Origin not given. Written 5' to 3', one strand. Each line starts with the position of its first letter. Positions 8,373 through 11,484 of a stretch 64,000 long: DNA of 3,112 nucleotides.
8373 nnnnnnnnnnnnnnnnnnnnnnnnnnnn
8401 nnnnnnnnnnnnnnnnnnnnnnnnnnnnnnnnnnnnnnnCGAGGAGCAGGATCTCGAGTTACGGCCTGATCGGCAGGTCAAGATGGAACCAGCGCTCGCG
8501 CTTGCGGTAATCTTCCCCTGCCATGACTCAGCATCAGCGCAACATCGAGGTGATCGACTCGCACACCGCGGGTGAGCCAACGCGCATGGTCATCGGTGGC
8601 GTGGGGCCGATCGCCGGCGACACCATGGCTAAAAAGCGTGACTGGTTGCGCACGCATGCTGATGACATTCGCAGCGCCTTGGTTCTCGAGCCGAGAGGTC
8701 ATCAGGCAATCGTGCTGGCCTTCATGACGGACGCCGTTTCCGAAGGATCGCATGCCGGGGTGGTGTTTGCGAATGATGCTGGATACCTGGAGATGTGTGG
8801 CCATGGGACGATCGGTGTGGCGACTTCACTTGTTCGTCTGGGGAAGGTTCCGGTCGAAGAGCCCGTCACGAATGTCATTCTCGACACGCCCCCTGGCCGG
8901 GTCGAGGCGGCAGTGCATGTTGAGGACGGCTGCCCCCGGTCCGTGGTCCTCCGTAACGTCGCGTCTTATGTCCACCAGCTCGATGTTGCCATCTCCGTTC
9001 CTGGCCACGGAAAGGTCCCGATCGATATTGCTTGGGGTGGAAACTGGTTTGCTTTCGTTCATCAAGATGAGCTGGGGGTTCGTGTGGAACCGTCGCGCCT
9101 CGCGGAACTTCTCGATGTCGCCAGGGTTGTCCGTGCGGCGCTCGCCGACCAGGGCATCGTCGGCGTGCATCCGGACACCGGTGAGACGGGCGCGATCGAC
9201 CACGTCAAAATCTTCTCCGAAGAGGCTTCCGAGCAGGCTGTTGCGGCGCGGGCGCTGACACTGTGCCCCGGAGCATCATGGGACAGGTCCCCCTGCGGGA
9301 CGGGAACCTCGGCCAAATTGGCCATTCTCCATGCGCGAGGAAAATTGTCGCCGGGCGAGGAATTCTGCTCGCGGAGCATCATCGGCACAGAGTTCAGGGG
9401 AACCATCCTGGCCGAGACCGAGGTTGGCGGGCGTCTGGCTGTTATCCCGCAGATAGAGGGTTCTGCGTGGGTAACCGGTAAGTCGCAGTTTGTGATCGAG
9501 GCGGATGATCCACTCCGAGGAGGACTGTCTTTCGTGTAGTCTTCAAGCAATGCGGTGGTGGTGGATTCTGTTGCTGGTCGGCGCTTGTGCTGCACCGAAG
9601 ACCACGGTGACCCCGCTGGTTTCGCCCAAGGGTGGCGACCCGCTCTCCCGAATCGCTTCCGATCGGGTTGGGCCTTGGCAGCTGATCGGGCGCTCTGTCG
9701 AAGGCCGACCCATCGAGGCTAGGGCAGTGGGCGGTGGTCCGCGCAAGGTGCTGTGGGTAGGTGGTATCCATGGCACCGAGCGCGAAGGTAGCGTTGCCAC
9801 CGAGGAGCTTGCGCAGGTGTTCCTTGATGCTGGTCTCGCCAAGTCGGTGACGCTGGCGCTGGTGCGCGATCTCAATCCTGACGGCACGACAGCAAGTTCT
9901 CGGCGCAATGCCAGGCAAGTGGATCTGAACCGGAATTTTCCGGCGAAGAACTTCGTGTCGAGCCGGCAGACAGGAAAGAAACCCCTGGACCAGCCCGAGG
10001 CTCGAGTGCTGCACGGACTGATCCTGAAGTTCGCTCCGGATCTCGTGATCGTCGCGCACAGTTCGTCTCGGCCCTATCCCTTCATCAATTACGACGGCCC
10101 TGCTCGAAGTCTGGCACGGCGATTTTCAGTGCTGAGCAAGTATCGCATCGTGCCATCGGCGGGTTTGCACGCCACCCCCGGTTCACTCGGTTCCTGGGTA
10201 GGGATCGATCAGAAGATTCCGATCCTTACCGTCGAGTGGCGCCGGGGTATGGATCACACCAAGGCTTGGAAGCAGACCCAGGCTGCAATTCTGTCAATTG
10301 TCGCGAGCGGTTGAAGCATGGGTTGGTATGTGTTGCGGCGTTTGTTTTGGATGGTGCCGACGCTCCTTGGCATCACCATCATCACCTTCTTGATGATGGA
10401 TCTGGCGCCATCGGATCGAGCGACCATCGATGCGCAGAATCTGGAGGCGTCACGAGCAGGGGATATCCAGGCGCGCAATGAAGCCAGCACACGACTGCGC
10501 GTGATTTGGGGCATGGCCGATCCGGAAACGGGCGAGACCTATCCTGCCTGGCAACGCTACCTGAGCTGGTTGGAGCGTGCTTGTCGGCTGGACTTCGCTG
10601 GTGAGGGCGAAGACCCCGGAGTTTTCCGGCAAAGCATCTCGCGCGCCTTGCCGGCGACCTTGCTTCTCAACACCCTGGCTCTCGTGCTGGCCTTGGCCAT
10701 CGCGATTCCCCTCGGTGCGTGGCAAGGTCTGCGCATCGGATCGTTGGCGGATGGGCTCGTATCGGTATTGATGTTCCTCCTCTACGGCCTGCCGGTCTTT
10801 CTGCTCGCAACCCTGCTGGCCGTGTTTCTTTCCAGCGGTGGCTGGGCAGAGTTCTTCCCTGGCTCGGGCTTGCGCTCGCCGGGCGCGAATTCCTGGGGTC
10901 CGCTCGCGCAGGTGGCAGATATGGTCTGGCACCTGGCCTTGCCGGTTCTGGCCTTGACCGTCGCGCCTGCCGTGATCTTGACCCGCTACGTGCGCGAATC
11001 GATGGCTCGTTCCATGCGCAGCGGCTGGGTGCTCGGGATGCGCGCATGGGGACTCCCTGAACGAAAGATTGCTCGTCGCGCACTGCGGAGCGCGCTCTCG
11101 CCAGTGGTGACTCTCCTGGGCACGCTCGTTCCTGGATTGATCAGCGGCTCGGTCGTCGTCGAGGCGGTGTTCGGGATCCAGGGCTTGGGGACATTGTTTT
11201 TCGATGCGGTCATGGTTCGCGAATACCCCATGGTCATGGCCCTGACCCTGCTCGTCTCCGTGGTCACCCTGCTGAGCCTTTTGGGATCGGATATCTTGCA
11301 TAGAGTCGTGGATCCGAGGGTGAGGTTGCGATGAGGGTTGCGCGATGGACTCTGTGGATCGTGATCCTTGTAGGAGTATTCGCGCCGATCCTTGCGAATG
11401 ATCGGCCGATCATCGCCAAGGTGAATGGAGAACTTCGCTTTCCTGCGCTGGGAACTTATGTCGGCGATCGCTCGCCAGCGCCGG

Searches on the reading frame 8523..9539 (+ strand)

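Call 84: search_protein_families(library=pfam, proteins=[window:8523-9539:+], max_evalue=0.0001)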
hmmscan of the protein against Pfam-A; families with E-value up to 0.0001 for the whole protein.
window:8523-9539:+ (338 aa): 2 families
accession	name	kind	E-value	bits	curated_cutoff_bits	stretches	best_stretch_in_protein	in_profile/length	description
PF05544.16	Pro_racemase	-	1.6e-111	373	27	1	10-335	1-324/325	Proline racemase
PF01678.24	DAP_epimerase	-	9.9e-07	29.3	34.7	1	49-136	26-109/121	Diaminopimelate epimerase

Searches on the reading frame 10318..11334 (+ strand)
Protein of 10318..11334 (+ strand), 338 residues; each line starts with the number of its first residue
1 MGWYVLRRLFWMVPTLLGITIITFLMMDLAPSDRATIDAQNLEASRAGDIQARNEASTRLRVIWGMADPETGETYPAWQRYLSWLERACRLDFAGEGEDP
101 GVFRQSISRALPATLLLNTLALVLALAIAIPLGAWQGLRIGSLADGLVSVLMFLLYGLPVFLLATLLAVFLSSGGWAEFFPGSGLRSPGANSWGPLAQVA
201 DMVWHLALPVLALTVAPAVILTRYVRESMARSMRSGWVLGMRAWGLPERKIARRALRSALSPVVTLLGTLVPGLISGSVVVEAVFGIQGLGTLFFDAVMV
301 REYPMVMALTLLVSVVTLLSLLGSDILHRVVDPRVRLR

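Call 84: search_protein_families(library=pfam, proteins=[window:10318-11334:+], max_evalue=0.0001)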
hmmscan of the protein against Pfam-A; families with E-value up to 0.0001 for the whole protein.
window:10318-11334:+ (338 aa): 1 family
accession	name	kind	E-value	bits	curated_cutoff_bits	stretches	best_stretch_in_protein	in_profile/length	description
PF00528.27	BPD_transp_1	-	3.1e-29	102.5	26.4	1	129-336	1-183/184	Binding-protein-dependent transport system inner membrane component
